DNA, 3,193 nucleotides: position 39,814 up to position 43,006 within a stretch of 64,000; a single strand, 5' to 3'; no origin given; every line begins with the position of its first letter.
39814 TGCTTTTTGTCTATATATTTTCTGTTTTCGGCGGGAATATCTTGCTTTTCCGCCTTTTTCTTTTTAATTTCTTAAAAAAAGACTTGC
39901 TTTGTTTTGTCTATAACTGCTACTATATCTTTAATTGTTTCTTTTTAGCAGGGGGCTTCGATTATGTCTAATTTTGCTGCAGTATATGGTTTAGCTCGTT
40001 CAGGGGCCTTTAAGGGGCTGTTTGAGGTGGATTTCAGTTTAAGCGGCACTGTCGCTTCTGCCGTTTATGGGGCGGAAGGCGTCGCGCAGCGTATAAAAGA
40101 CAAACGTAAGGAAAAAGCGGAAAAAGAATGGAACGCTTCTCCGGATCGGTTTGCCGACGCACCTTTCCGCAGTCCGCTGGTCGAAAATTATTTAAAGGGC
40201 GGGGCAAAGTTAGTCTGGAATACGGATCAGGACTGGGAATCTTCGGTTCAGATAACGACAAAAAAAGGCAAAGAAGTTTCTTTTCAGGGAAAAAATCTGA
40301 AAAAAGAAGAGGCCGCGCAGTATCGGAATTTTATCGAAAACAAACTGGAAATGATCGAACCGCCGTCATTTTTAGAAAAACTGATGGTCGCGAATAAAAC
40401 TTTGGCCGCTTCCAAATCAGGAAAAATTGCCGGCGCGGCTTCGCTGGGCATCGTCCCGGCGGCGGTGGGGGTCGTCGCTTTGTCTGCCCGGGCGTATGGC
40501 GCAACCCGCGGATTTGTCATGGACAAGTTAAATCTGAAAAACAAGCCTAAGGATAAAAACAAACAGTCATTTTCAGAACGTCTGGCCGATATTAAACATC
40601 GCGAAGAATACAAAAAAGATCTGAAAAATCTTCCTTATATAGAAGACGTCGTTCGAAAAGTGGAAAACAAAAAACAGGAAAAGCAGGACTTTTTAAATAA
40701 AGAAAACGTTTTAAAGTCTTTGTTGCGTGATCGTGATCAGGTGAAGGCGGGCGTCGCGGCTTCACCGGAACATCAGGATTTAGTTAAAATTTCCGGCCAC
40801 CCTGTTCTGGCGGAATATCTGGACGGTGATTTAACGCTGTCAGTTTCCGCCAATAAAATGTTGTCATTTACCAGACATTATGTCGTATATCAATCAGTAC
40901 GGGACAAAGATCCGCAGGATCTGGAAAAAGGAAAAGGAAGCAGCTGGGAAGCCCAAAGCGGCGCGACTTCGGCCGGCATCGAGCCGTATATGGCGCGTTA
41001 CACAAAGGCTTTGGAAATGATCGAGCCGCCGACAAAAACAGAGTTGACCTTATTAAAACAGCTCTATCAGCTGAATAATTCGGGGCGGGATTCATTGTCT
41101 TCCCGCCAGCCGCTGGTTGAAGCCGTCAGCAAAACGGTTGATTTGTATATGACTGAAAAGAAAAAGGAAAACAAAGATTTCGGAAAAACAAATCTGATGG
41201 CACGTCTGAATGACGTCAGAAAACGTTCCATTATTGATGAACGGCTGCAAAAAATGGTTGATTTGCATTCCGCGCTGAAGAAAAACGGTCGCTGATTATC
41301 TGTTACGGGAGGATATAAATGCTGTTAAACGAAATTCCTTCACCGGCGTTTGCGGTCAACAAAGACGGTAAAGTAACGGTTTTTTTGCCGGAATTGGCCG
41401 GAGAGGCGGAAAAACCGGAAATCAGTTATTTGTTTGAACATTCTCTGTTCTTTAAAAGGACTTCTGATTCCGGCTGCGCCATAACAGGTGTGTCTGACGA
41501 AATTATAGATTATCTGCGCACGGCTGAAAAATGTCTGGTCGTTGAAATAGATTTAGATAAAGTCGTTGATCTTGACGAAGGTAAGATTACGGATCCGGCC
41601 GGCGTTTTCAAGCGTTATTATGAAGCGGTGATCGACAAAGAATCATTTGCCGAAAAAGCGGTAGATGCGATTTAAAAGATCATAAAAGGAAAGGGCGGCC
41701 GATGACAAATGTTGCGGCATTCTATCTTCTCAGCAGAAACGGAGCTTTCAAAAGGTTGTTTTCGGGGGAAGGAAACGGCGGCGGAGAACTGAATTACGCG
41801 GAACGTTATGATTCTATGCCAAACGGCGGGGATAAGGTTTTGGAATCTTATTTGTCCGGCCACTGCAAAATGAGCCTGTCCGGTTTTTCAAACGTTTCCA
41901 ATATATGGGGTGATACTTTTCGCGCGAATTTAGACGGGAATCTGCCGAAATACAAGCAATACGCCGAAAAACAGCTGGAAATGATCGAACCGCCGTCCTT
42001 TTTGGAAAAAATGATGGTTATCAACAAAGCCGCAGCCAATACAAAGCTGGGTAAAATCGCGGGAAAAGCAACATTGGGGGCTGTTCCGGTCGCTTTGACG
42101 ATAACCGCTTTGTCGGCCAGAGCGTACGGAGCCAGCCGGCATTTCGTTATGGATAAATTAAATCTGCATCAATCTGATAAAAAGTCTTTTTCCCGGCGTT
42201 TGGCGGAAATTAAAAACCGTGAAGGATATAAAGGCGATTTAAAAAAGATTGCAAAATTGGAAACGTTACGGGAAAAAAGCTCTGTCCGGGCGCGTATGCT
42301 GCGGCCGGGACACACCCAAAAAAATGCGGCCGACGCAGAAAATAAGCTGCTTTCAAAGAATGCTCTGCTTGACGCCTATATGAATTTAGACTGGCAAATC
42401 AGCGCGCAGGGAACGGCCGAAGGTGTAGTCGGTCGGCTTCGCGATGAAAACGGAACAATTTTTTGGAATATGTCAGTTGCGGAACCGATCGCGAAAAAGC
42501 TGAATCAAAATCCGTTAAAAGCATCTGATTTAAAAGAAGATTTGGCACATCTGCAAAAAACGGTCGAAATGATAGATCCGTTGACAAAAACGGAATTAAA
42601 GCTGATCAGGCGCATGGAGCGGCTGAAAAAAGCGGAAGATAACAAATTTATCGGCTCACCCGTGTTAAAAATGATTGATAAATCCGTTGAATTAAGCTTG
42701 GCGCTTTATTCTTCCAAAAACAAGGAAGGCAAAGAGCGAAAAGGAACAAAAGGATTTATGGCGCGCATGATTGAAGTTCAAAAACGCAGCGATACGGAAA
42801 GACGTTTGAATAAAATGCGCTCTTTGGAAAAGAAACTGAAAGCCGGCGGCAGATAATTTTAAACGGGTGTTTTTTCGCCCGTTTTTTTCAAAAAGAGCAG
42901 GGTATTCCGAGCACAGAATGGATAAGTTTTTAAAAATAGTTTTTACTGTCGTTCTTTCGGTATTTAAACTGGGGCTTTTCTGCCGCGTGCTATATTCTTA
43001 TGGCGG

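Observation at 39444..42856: Tandemly duplicated two-gene cassette (small acidic protein plus large basic protein) with no recognisable family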

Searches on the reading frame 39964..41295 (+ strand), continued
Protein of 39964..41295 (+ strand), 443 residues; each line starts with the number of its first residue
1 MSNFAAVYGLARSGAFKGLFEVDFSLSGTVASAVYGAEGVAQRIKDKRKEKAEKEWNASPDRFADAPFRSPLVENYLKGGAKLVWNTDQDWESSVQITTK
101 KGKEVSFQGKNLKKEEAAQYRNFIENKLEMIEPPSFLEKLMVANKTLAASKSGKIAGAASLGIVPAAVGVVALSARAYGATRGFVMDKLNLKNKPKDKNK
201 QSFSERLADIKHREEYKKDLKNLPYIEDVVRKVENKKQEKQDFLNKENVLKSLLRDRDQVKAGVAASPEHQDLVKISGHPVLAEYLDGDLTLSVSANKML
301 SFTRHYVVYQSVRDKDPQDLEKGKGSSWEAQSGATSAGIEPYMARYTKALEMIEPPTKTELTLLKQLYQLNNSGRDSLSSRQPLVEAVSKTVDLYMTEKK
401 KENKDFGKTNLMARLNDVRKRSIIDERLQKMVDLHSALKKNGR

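Call 84: search_protein_families(library=ncbifam, proteins=[L022:9448-10296:+, L022:10389-11027:-, L022:13109-13795:+, L022:3484-7653:+], max_evalue=0.001)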
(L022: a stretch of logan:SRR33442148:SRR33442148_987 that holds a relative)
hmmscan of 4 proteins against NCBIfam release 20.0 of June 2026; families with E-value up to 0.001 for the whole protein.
L022:9448-10296:+ (282 aa): 46 families (the best 25 are shown)
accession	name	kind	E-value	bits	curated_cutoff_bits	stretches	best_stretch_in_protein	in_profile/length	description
NF005143.0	PRK06596.1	subfamily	2.2e-102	342.4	241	1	5-280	8-283/285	RNA polymerase factor sigma-32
TIGR02392.1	rpoH_proteo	equivalog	1.1e-97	326.9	323.1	1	12-279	2-269/270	RNA polymerase sigma factor RpoH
NF005693.0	PRK07500.1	equivalog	5.2e-88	294.9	315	1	22-278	17-277/289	RNA polymerase factor sigma-32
TIGR02394.1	rpoS_proteo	equivalog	9.5e-53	179.5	378.7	1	9-280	11-276/285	RNA polymerase sigma factor RpoS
NF004207.0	PRK05657.1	equivalog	5.3e-49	167.3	394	1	9-281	54-320/329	RNA polymerase sigma factor RpoS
TIGR02393.1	RpoD_Cterm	equivalog_domain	2.4e-43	148.4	354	1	46-280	1-230/238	RNA polymerase sigma factor RpoD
TIGR02997.1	Sig70-cyanoRpoD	subfamily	5e-43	147.5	384.5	1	45-274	74-297/298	RNA polymerase sigma factor, RpoD/SigA family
NF006666.0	PRK09210.1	equivalog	1.3e-42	146.5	572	1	9-274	97-356/370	RNA polymerase sigma factor RpoD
NF041931.2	MzaA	equivalog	5.3e-39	134.6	800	1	45-274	475-701/726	MZA anti-phage system associated sigma-70 family RNA polymerase sigma factor MzaA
NF004208.0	PRK05658.1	equivalog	3.9e-38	131.8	555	1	45-274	392-616/631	RNA polymerase sigma factor RpoD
NF004566.0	PRK05901.2-4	equivalog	2.4e-35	122.6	531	1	7-275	151-431/448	RNA polymerase sigma factor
NF005920.0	PRK07921.1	subfamily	3.7e-35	121.5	464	1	45-274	90-314/328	RNA polymerase sigma factor SigB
NF004564.0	PRK05901.2-2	equivalog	3.3e-32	111.8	617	1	9-281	209-486/500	RNA polymerase sigma factor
NF005642.0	PRK07405.1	subfamily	4.7e-32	111.4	524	1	45-275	82-306/318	RNA polymerase sigma factor SigD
NF004561.0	PRK05901.1-3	equivalog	7.6e-32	111.1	582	1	46-274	300-523/537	RNA polymerase sigma factor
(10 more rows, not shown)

L022:10389-11027:- (212 aa): 1 family
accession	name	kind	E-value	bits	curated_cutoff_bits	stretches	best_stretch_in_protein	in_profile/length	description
TIGR04565.1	OMP_myx_plus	subfamily_domain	4.6e-06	26.7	60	1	122-212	85-161/161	outer membrane beta-barrel domain-containing protein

L022:13109-13795:+ (228 aa): 98 families (the best 25 are shown)
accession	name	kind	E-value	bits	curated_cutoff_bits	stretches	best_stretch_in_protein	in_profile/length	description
NF045991.1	RespRegCtrARhodob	equivalog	5.4e-117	389.3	350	1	1-224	1-224/224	response regulator transcription factor CtrA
NF007928.2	PRK10643.1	equivalog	3.9e-53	180.3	330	1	1-221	1-216/216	two-component system response regulator PmrA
TIGR01387.1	cztR_silR_copR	subfamily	6.1e-51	173.1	279.2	1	3-221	1-218/218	heavy metal response regulator transcription factor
NF041734.1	resp_reg_RppA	equivalog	1e-49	169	250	1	1-222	1-228/229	two-component system response regulator RppA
NF012023.0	PRK15479.1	equivalog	2e-48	164.9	337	1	1-224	1-220/224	transcriptional regulator TctD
NF045944.1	ResRegRpaBCyano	equivalog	1.7e-46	158.5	330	1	4-222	1-228/229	response regulator transcription factor RpaB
NF040689.1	MtrAB_MtrA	equivalog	3.7e-44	150.7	300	1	3-219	1-216/219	MtrAB system response regulator MtrA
NF007663.1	PRK10336.1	equivalog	1.5e-43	149.1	345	1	1-223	1-218/219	quorum sensing response regulator transcription factor QseB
NF008078.0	PRK10816.1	equivalog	2.3e-43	148.3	336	1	1-221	1-220/223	two-component system response regulator PhoP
NF041733.1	resp_reg_CseB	equivalog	3.7e-43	147.5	350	1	2-222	2-227/228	two-component system response regulator CseB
NF008296.0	PRK11083.1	equivalog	3.8e-43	147.5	273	1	2-222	5-226/228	two-component system response regulator CreB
TIGR02154.1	PhoB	equivalog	3.1e-42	144.4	296.2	1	2-221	4-225/226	phosphate regulon transcriptional regulator PhoB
NF007346.1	PRK09836.1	equivalog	8.8e-42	143.4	420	1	1-225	1-225/227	copper/silver response regulator transcription factor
NF033117.2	vanR_ACDEGLN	exception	2.3e-41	141.8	350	1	3-221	1-225/226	VanR-ABDEGLN family response regulator transcription factor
NF007005.1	PRK09468.1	equivalog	5.4e-40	137.3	331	1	2-221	5-231/237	osmolarity response regulator transcription factor OmpR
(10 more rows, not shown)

L022:3484-7653:+ (1389 aa): 3 families
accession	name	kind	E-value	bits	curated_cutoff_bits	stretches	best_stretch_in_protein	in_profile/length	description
TIGR02168.1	SMC_prok_B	equivalog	2.9e-07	28.7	567.35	0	275-553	680-963/1181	chromosome segregation protein SMC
NF045487.1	ASRP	equivalog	8.9e-05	21.3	300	1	130-487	155-487/593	archaea-specific SMC-related protein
NF033914.0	antiphage_ZorA_1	subfamily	0.00012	20.5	190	1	330-545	381-591/619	anti-phage ZorAB system protein ZorA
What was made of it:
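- Tried and rejected: The adjacent sigma factor is RpoH and the regulator is CtrA, so this is an ordinary core-genome neighbourhood (call 84).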

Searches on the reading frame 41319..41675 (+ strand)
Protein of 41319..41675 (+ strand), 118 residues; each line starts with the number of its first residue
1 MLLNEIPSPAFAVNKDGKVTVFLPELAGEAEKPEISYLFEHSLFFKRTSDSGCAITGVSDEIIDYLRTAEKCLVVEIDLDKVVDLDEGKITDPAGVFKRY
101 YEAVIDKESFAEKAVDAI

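Call 3: search_protein_families(library=pfam, proteins=[window:41319-41675:+], max_evalue=1)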
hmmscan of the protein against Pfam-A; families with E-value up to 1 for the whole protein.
window:41319-41675:+ (118 aa): 0 families

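Call 4: search_protein_families(library=ncbifam, proteins=[window:41319-41675:+], max_evalue=1)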
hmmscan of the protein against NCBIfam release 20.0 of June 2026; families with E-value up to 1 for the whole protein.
window:41319-41675:+ (118 aa): 0 families

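Call 7: search_protein_families(library=phrogs, proteins=[window:41319-41675:+], max_evalue=1)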
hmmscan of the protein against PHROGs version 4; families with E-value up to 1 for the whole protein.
window:41319-41675:+ (118 aa): 1 family
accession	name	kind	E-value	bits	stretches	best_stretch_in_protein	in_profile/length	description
phrog_35929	-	unknown function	0.28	12.3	1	5-40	4-39/135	-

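Call 8: search_protein_families(library=padloc, proteins=[window:41319-41675:+], max_evalue=1)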
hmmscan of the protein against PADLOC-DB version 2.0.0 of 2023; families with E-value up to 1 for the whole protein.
window:41319-41675:+ (118 aa): 0 families

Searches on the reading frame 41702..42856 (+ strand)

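Call 3: search_protein_families(library=pfam, proteins=[window:41702-42856:+], max_evalue=1)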
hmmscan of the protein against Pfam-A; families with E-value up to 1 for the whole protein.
window:41702-42856:+ (384 aa): 1 family
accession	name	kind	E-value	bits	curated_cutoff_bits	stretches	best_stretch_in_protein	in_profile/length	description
PF15138.11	Syncollin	-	0.21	12.2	32.8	1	331-361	65-95/112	Syncollin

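Call 4: search_protein_families(library=ncbifam, proteins=[window:41702-42856:+], max_evalue=1)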
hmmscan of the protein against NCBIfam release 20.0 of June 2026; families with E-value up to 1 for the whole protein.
window:41702-42856:+ (384 aa): 0 families

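Call 7: search_protein_families(library=phrogs, proteins=[window:41702-42856:+], max_evalue=1)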
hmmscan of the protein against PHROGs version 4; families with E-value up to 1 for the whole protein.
window:41702-42856:+ (384 aa): 1 family
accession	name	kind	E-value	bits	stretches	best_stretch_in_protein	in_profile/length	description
phrog_5185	-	unknown function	0.053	14.3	1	160-208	9-61/155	-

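Call 8: search_protein_families(library=padloc, proteins=[window:41702-42856:+], max_evalue=1)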
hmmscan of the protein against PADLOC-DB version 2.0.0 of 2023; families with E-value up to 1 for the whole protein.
window:41702-42856:+ (384 aa): 0 families
